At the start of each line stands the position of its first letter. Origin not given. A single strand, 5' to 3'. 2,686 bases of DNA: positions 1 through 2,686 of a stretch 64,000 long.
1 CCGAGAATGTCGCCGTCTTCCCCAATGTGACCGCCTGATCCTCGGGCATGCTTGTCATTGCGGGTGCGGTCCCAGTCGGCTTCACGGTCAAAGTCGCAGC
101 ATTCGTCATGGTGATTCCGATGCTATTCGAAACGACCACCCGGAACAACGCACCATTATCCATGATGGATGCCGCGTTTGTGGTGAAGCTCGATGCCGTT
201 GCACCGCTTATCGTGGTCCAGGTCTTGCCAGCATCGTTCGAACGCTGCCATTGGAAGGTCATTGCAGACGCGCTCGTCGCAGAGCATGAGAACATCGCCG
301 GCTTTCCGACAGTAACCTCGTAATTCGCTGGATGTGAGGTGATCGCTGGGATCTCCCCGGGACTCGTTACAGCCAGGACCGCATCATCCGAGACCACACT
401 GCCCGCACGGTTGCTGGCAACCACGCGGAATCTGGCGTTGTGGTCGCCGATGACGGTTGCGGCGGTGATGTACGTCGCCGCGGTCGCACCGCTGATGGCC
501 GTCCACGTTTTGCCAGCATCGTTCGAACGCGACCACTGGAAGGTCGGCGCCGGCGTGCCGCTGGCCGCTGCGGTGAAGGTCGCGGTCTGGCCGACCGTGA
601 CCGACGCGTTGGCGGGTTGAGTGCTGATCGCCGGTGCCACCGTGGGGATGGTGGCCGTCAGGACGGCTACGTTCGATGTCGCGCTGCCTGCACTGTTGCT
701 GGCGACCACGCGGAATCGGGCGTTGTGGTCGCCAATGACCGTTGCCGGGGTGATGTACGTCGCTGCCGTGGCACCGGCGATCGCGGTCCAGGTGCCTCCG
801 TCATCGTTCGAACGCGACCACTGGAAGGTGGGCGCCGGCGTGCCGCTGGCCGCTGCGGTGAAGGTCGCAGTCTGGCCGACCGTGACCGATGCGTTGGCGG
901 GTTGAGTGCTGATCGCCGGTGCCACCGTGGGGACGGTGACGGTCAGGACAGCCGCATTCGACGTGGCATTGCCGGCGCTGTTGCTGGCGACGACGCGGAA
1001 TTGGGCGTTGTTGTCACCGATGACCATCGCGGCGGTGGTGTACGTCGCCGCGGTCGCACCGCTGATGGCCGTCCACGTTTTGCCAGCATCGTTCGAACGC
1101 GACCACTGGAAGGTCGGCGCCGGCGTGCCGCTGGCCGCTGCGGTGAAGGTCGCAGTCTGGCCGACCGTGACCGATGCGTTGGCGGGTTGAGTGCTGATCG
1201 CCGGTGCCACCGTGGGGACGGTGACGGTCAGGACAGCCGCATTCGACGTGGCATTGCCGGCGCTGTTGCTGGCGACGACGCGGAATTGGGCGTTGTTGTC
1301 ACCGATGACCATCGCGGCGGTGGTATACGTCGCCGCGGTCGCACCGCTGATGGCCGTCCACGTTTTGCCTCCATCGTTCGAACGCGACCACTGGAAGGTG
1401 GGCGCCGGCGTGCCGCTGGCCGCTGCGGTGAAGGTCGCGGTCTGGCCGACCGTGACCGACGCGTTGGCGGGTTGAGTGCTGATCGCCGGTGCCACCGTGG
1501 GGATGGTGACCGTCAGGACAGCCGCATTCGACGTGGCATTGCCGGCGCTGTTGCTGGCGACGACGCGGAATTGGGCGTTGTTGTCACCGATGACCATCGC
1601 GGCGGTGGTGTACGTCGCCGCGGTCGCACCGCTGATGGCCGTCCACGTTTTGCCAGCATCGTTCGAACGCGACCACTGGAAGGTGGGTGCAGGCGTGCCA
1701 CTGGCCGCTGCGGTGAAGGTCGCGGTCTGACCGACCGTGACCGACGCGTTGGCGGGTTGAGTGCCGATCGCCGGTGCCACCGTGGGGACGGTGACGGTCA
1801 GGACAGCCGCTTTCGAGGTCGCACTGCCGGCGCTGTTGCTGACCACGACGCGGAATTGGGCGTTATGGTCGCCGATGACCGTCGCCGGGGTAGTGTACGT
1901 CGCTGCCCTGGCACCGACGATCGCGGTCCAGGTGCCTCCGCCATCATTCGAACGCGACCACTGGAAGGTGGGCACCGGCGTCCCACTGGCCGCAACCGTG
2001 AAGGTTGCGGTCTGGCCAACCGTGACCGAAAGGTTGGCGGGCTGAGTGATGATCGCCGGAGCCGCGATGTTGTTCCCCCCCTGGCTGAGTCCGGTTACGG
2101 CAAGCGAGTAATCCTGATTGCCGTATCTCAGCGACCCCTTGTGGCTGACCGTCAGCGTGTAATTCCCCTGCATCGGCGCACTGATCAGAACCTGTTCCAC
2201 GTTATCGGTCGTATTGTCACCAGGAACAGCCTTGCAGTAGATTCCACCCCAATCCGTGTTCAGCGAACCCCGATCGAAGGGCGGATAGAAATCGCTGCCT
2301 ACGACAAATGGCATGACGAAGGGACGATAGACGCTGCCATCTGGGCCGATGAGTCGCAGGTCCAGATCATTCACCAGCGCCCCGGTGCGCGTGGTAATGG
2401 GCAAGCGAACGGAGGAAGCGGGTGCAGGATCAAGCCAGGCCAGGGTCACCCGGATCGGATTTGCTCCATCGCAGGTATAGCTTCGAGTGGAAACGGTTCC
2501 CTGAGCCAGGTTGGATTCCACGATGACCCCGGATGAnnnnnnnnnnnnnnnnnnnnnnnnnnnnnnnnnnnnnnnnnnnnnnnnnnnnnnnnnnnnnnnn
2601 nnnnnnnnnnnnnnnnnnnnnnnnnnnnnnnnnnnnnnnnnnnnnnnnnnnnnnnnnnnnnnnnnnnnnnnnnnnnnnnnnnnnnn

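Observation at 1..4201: Very large secreted S8 subtilase whose C-terminal half is a tandem array of near-identical Ig-like domains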

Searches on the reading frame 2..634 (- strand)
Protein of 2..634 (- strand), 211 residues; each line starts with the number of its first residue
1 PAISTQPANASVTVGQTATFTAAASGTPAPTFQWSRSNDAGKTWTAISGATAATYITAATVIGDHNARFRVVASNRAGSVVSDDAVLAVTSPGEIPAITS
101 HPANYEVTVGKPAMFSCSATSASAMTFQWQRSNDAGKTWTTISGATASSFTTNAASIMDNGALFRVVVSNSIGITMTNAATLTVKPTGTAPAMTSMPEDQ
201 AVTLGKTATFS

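Call 44: find_homologous_proteins(query=window:2-634:-, max_evalue=0.00001)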
Query window:2-634:- (211 aa): 368 proteins with E <= 0.00001 among 1816 candidates; the best 120 are listed.
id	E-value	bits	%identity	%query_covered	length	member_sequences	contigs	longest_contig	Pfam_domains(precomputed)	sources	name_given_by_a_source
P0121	1.9e-70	254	48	100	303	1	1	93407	PF07679.23,PF13895.13,PF06280.19,PF13927.13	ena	-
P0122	1.2e-64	235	48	90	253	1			PF07679.23,PF13895.13,PF13927.13,PF28432.1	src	-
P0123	1.7e-64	235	46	100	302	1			PF07679.23,PF13895.13,PF13927.13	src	-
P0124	4.4e-64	234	47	100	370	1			PF07679.23,PF13895.13,PF13927.13,PF02832.23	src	-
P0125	8.7e-60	220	47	100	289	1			PF07679.23,PF13895.13,PF13927.13,PF19081.7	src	-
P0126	1.7e-59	219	45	100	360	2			PF07679.23,PF13895.13,PF13927.13,PF05345.19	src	-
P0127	3.0e-56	208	51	100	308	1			PF07679.23,PF13895.13,PF13927.13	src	-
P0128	1.5e-53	199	42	96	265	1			PF07679.23,PF13895.13,PF13927.13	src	-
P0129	7.5e-53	197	45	100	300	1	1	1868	PF07679.23,PF13895.13,PF13927.13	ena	-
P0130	2.4e-51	192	42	93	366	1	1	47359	PF07679.23,PF13895.13,PF17417.9,PF13927.13,PF00047.32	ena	-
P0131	5.7e-51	191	44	100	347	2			PF07679.23,PF13895.13,PF13927.13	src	-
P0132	2.3e-50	189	48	100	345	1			PF07679.23,PF13895.13,PF13927.13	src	-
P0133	4.3e-50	188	49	100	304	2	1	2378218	PF07679.23,PF13895.13,PF13927.13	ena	-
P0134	7.2e-50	187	42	100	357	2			PF07679.23,PF13895.13,PF13927.13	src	-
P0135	6.9e-49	184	45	100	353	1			PF07679.23,PF13895.13,PF13927.13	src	-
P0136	4.6e-47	178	42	100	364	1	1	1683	PF07679.23,PF25305.2,PF13895.13,PF13927.13,PF22971.3,PF00047.32,PF08205.19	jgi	jgi:large repetitive protein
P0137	1.4e-46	177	45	91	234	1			PF07679.23,PF13895.13,PF13927.13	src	-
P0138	2.2e-46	176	47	92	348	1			PF22073.3,PF07679.23,PF13895.13,PF15780.12,PF07610.18,PF13927.13,PF22544.3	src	-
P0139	2.7e-45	172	38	100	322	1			PF07679.23,PF13895.13,PF07686.24,PF13927.13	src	-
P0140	3.8e-45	172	40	88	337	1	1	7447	PF07679.23,PF13895.13,PF17417.9,PF13927.13,PF00047.32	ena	-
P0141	2.0e-43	166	46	96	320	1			PF07679.23,PF13895.13,PF13927.13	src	-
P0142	3.2e-43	166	47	100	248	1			PF07679.23,PF13895.13,PF13927.13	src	-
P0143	4.5e-43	165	43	88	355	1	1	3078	PF07679.23,PF25305.2,PF13895.13,PF13927.13,PF22971.3,PF08205.19,PF21471.4,PF19081.7,PF02012.27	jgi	jgi:hypothetical protein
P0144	9.8e-43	164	46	85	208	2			PF07679.23,PF13895.13,PF13927.13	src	-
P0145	6.9e-42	161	47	100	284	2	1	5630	PF07679.23,PF13895.13,PF13927.13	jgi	jgi:hypothetical protein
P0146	1.1e-40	157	50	100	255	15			PF07679.23,PF13895.13,PF13927.13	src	-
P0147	2.7e-40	156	42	88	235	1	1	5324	PF07679.23,PF13895.13,PF13927.13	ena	-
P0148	4.4e-40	155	49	100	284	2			PF07679.23,PF13895.13,PF13927.13,PF00047.32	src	-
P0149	1.4e-39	154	47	100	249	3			PF07679.23,PF13895.13,PF13927.13,PF02832.23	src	-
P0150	3.0e-39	153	45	100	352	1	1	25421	PF07679.23,PF25305.2,PF13895.13,PF13927.13,PF22971.3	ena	-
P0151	3.5e-39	152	45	98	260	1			PF07679.23,PF13895.13,PF13927.13,PF28432.1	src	-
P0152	5.6e-39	152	41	100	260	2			PF07679.23,PF25305.2,PF13895.13,PF13927.13,PF22971.3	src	-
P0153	6.6e-39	152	48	100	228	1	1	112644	PF07679.23,PF13895.13,PF13927.13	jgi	jgi:Ig-like domain-containing protein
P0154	3.6e-38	149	47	100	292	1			PF07679.23,PF13895.13,PF13927.13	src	-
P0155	4.7e-38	149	44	100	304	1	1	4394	PF07679.23,PF13895.13,PF13927.13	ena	-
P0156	9.2e-38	148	43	95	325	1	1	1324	PF07679.23,PF13895.13,PF07686.24,PF13927.13,PF22971.3,PF00047.32,PF08205.19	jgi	jgi:hypothetical protein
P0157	9.3e-38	148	46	100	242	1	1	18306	PF07679.23,PF13895.13,PF13927.13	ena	-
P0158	3.9e-37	146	46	100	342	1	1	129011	PF21287.4,PF07679.23,PF13895.13,PF13927.13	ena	-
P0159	5.6e-37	145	46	95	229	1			PF07679.23,PF13895.13,PF13927.13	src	-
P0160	1.4e-36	144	37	100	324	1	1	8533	PF07679.23,PF25305.2,PF13895.13,PF13927.13,PF22971.3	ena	-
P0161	2.2e-36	143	45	87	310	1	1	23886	PF07679.23,PF13895.13,PF13927.13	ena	-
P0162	1.0e-35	141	42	100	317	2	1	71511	PF07679.23,PF13895.13,PF13927.13,PF00047.32,PF28432.1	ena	-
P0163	3.8e-35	139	51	90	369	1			PF07679.23,PF13895.13,PF13927.13,PF04185.20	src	-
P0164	5.7e-35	139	46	100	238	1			PF07679.23,PF13895.13,PF13927.13,PF13473.13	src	-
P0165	8.4e-35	138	40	87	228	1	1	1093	PF07679.23,PF13895.13,PF13927.13,PF22971.3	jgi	jgi:uncharacterized protein YchJ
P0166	8.8e-35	138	48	100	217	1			PF07679.23,PF13895.13,PF13927.13,PF19081.7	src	-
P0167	9.2e-35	138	43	91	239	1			PF07679.23,PF13895.13,PF13927.13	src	-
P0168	1.3e-34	138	46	100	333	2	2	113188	PF07679.23,PF13895.13,PF13927.13,PF02368.25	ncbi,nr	ncbi:MAG: immunoglobulin domain-containing protein, partial [Gammaproteobacteria bacterium]|nr:immun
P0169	2.7e-34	137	41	100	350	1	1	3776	PF07679.23,PF13895.13,PF13927.13,PF22971.3,PF00047.32,PF02012.27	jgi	jgi:hypothetical protein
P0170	3.9e-34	136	44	99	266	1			PF07679.23,PF13895.13,PF13927.13,PF28432.1,PF12147.15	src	-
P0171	5.4e-34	136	46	100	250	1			PF07679.23,PF13895.13,PF13927.13,PF00047.32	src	-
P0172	8.8e-34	135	45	98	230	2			PF07679.23,PF13895.13,PF13927.13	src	-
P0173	3.2e-32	130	48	87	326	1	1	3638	PF07679.23,PF13895.13,PF13927.13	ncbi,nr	ncbi:MAG TPA: immunoglobulin domain-containing protein, partial [Candidatus Acidoferrales bacterium]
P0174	4.1e-32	129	48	91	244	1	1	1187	PF07679.23,PF13895.13,PF13927.13,PF22971.3,PF09394.17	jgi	-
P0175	4.2e-32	129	46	95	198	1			PF07679.23,PF13895.13,PF13927.13,PF00047.32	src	-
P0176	5.2e-32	129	48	85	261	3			PF07679.23,PF13895.13,PF13927.13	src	-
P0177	1.2e-31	128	50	88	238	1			PF07679.23,PF13895.13,PF13927.13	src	-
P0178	1.4e-31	128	48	91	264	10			PF07679.23,PF13895.13,PF13927.13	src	-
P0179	1.6e-31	127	39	100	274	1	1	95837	PF07679.23,PF13895.13,PF13927.13,PF00047.32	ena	-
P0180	1.8e-31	127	44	89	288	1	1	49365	PF07679.23,PF13895.13,PF13927.13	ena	-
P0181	2.4e-31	127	52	87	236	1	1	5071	PF07679.23,PF13895.13,PF13927.13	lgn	-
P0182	3.5e-31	126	45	100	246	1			PF07679.23,PF13895.13,PF13927.13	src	-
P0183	3.9e-31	126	41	100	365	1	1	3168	PF22073.3,PF07679.23,PF13895.13,PF15780.12,PF07610.18,PF13927.13,PF12371.15,PF22544.3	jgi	jgi:hypothetical protein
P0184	5.4e-31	126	50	88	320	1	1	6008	PF07679.23,PF13895.13,PF13927.13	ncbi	ncbi:MAG TPA: hypothetical protein VGI46_19860, partial [Candidatus Acidoferrum sp.]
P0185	6.1e-31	126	45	73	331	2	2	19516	PF22073.3,PF07679.23,PF13895.13,PF15780.12,PF07610.18,PF13927.13,PF22544.3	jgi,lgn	jgi:hypothetical protein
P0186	1.2e-30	125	36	99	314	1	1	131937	PF07679.23,PF13927.13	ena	-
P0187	1.4e-30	124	37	100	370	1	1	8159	PF07679.23,PF13895.13,PF07686.24,PF13927.13,PF16681.12,PF00047.32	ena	-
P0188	1.7e-30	124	46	88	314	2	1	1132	PF07679.23,PF13895.13,PF13927.13,PF28432.1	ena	-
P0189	4.5e-30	123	45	100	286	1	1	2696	PF07679.23,PF13895.13,PF13927.13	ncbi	ncbi:MAG: immunoglobulin domain-containing protein, partial [bacterium]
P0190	6.0e-30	122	48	85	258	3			PF07679.23,PF13895.13,PF13927.13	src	-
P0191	9.2e-30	122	36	84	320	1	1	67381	PF07679.23,PF13927.13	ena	-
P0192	1.5e-29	121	44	95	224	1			PF07679.23,PF13895.13,PF13927.13,PF00047.32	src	-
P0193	2.0e-29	121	37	88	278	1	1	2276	PF07679.23,PF13895.13,PF13927.13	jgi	jgi:hypothetical protein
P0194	2.3e-29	120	47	82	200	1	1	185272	PF07679.23,PF13895.13,PF13927.13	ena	-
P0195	4.3e-29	120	45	95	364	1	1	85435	PF07679.23,PF13895.13,PF13927.13,PF00047.32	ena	-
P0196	4.9e-29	119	35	85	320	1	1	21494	PF07679.23,PF13895.13,PF13927.13,PF00047.32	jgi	jgi:hypothetical protein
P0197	5.6e-29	119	47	91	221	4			PF07679.23,PF13895.13,PF13927.13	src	-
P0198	5.6e-29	119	47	91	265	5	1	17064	PF07679.23,PF13895.13,PF13927.13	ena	-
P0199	5.9e-29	119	47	90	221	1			PF07679.23,PF13895.13,PF13927.13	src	-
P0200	7.9e-29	119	40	100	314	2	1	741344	PF07679.23,PF13895.13,PF13927.13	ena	-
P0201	8.6e-29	119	43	93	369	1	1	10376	PF07679.23,PF13895.13,PF13927.13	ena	-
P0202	9.8e-29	118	45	92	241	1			PF07679.23,PF13895.13,PF13927.13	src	-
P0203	2.3e-28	117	43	87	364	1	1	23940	PF07679.23,PF13895.13,PF13927.13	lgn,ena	-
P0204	4.3e-28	116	45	88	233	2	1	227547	PF07679.23,PF13895.13,PF13927.13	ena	-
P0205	1.0e-27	115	47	85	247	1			PF07679.23,PF13895.13,PF13927.13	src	-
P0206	1.0e-27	115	42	100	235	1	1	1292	PF07679.23,PF25305.2,PF13895.13,PF13927.13,PF22971.3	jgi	jgi:hypothetical protein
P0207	1.5e-27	115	47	85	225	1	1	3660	PF07679.23,PF13895.13,PF13927.13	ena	-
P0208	2.3e-27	114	41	85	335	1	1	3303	PF07679.23,PF13927.13,PF00047.32,PF05345.19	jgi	jgi:hypothetical protein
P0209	3.1e-27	114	48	82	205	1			PF07679.23,PF13895.13,PF13927.13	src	-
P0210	6.0e-27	113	46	76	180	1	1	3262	PF07679.23,PF13895.13,PF13927.13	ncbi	-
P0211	7.8e-27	112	42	99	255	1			PF07679.23,PF13895.13,PF13927.13,PF02832.23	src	-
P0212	8.4e-27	112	40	82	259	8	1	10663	PF07679.23,PF13895.13,PF13927.13,PF22971.3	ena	-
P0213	8.8e-27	112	43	93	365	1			PF22073.3,PF07679.23,PF13895.13,PF15780.12,PF07610.18,PF13927.13,PF22544.3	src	-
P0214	1.3e-26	111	45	89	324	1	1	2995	PF07679.23,PF13895.13,PF13927.13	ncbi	-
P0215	1.6e-26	111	44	91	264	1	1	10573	PF07679.23,PF13895.13,PF13927.13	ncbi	-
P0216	2.0e-26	111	43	93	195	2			PF07679.23,PF13895.13,PF13927.13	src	-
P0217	3.4e-26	110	42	96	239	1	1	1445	PF07679.23,PF13895.13,PF13927.13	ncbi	-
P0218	7.7e-26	109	43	95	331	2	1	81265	PF07679.23,PF13895.13,PF13927.13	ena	-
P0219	7.8e-26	109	46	88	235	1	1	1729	PF07679.23,PF13895.13,PF13927.13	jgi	jgi:hypothetical protein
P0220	1.0e-25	109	46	88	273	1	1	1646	PF07679.23,PF13313.12,PF13895.13,PF13927.13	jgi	-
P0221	1.0e-25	109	47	87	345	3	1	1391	PF07679.23,PF13895.13,PF13927.13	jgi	jgi:hypothetical protein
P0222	1.3e-25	108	41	100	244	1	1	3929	PF07679.23,PF13895.13,PF13927.13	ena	-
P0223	1.7e-25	108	51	70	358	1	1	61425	PF07679.23,PF13895.13,PF13927.13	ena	-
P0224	1.8e-25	108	43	82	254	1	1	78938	PF07679.23,PF13895.13,PF13927.13,PF02010.22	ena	-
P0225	4.6e-25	106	43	87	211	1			PF07679.23,PF13895.13,PF13927.13,PF00047.32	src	-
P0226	5.4e-25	106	32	100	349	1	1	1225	PF07679.23,PF13895.13,PF07686.24,PF13927.13,PF11465.15,PF00047.32,PF28321.1,PF06832.19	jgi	-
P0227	7.5e-25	106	42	87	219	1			PF07679.23,PF13895.13,PF13927.13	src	-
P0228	7.8e-25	106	45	85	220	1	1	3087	PF07679.23,PF13895.13,PF13927.13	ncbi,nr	ncbi:MAG TPA: immunoglobulin domain-containing protein, partial [Candidatus Acidoferrales bacterium]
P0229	9.2e-25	105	45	65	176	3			PF07679.23,PF13895.13,PF13927.13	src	-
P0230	1.5e-24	105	32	95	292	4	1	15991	PF07679.23,PF13895.13,PF13927.13,PF00047.32,PF08205.19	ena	-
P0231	1.7e-24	105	49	72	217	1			PF07679.23,PF13895.13,PF13927.13,PF05345.19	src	-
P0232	1.8e-24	104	48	68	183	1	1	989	PF07679.23,PF13895.13,PF13927.13,PF00047.32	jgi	jgi:invasion protein IalB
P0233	2.3e-24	104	43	88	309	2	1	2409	PF07679.23,PF13895.13,PF13927.13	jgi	jgi:hypothetical protein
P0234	2.8e-24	104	42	90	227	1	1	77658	PF07679.23,PF13895.13,PF13927.13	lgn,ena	-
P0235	5.6e-24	103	46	82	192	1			PF07679.23,PF13895.13,PF13927.13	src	-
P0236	5.9e-24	103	43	88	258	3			PF07679.23,PF13895.13,PF13927.13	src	-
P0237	6.5e-24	103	43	93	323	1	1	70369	PF22073.3,PF07679.23,PF13895.13,PF15780.12,PF07610.18,PF13927.13,PF22544.3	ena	-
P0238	1.2e-23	102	36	100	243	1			PF07679.23,PF13895.13,PF00801.27,PF07686.24,PF13927.13,PF11465.15,PF00047.32,PF06832.19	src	-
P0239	1.5e-23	102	43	82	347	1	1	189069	PF07679.23,PF13895.13,PF07610.18,PF13927.13,PF22544.3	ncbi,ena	-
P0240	1.5e-23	102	43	88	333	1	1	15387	PF07679.23,PF13927.13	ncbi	-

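Call 56: predict_structure(alignment_id=A2)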
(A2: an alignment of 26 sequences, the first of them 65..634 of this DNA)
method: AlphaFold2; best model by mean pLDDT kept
length: 190 residues; sequences in the alignment: 26
mean_pLDDT: 96.2   pTM: 0.66
mean pLDDT of the five models: 96.2, 96.0, 95.9, 95.7, 95.0
residues with pLDDT >= 90: 176; 70-90: 12; 50-70: 1; < 50: 1
segments of 3 or more residues with pLDDT < 50: none
pLDDT, mean of each block of 10 residues (from residue 1): 98 95 98 98 98 98 96 98 97 90 98 98 95 98 98 96 98 95 87
secondary structure, 60 per line:
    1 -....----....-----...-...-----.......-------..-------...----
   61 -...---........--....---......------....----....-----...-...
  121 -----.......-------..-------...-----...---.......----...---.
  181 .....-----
elements in order: E2-5 E10-13 E19-21 E23-25 E31-37 E54-56 E68-75 E78-81 E85-90 E97-100 E105-108 E114-116 E118-120 E126-132 E149-151 E163-169 E174-176 E180-185
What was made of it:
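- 350..2059 (-): Ig units 1-6 (aa 715-1284), six 95-aa I-set domains that are 77-99% identical to each other. Unit borders: 1775-2059, 1490-1774, 1205-1489, 920-1204, 635-919, 350-634. AF2 model of units 6-7 with pLDDT 96 (call 56).
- On Immunoglobulin I-set domain (PF07679): AF2 pLDDT 96.2 (call 56).
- On BNR/Asp-box repeat: It lies between strand C and C' in the model (call 56).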

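Call 58: fold_search(model_id=the predicted structure, library=pdb)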
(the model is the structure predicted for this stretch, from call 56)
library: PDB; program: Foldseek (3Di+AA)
matches with E <= 10: 1997; with E <= 0.001: 410
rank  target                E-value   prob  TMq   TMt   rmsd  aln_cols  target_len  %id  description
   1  3ojv_C                6.8e-11  1.00  0.48  0.44   6.7       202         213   22  Crystal Structure of FGF1 complexed with the ectodomain of FGFR1c exhibiting an ordered ligand specificity-determining (released 2011-12-28)
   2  3k0w                  9.5e-11  1.00  0.40  0.41  13.4       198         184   15  Crystal structure of the tandem IG-like C2-type 2 domains of the human mucosa-associated lymphoid tissue lymphoma transl (released 2009-10-27)
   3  1nun_B                1.0e-10  1.00  0.42  0.39   8.2       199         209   22  Crystal Structure Analysis of the FGF10-FGFR2b Complex (released 2003-02-11)
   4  5ope                  1.1e-10  1.00  0.47  0.28   6.5       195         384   22  Robo1 Ig1-4 crystals form 2 (released 2018-01-17)
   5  1ev2_G                1.2e-10  1.00  0.53  0.51   5.5       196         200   22  CRYSTAL STRUCTURE OF FGF2 IN COMPLEX WITH THE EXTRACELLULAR LIGAND BINDING DOMAIN OF FGF RECEPTOR 2 (FGFR2) (released 2000-05-31)
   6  6i9s_A                1.2e-10  1.00  0.47  0.48   7.1       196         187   19  hRobo2 Extracellular Domains 2-3 (released 2019-03-13)
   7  6s9f_A                1.3e-10  1.00  0.43  0.31   7.3       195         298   19  Drosophila OTK, extracellular domains 3-5 (released 2020-03-25)
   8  5o5g                  1.4e-10  1.00  0.45  0.26   7.5       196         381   21  Robo1 Ig1 to 4 crystal form 1 (released 2018-01-17)
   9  2a38_A                1.6e-10  1.00  0.46  0.46  10.1       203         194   21  Crystal structure of the N-Terminus of titin (released 2006-06-24)
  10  7ysh_D                1.9e-10  1.00  0.47  0.43   7.0       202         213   22  Cryo-EM Structure of FGF23-FGFR1c-aKlotho-HS Quaternary Complex (released 2023-04-19)
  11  4u7m                  1.9e-10  1.00  0.41  0.29   8.3       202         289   18  LRIG1 extracellular domain: Structure and Function Analysis (released 2015-04-08)
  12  5w59_B                2.0e-10  1.00  0.49  0.46   6.7       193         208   23  Crystal structure of a monomeric human FGF9 in complex with the ectodomain of human FGFR1c (released 2017-08-16)
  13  7ysw_C                2.5e-10  1.00  0.42  0.39   7.6       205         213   21  Cryo-EM Structure of FGF23-FGFR4-aKlotho-HS Quaternary Complex (released 2023-06-14)
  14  1ev2_H                2.8e-10  1.00  0.53  0.51   5.5       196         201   22  CRYSTAL STRUCTURE OF FGF2 IN COMPLEX WITH THE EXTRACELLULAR LIGAND BINDING DOMAIN OF FGF RECEPTOR 2 (FGFR2) (released 2000-05-31)
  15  3pxj_C                3.3e-10  1.00  0.42  0.43  17.1       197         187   23  Tandem Ig repeats of Dlar (released 2011-03-23)
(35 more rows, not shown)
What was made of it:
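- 350..2059 (-): Foldseek matches to FGFR, Robo and titin Ig pairs (call 58).
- On Immunoglobulin I-set domain (PF07679): Foldseek matches to FGFR, Robo and titin (call 58).
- On BNR/Asp-box repeat: The motif sits inside an Ig sandwich (calls 56, 58).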

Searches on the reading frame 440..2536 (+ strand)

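Call 55: search_protein_families(library=pfam, proteins=[window:440-2536:+], max_evalue=0.01)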
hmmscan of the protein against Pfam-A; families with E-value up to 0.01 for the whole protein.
window:440-2536:+ (698 aa): 1 family
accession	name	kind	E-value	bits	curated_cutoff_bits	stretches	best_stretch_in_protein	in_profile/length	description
PF14743.12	DNA_ligase_OB_2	-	0.0025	18.2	28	0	13-31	48-66/66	DNA ligase OB-like domain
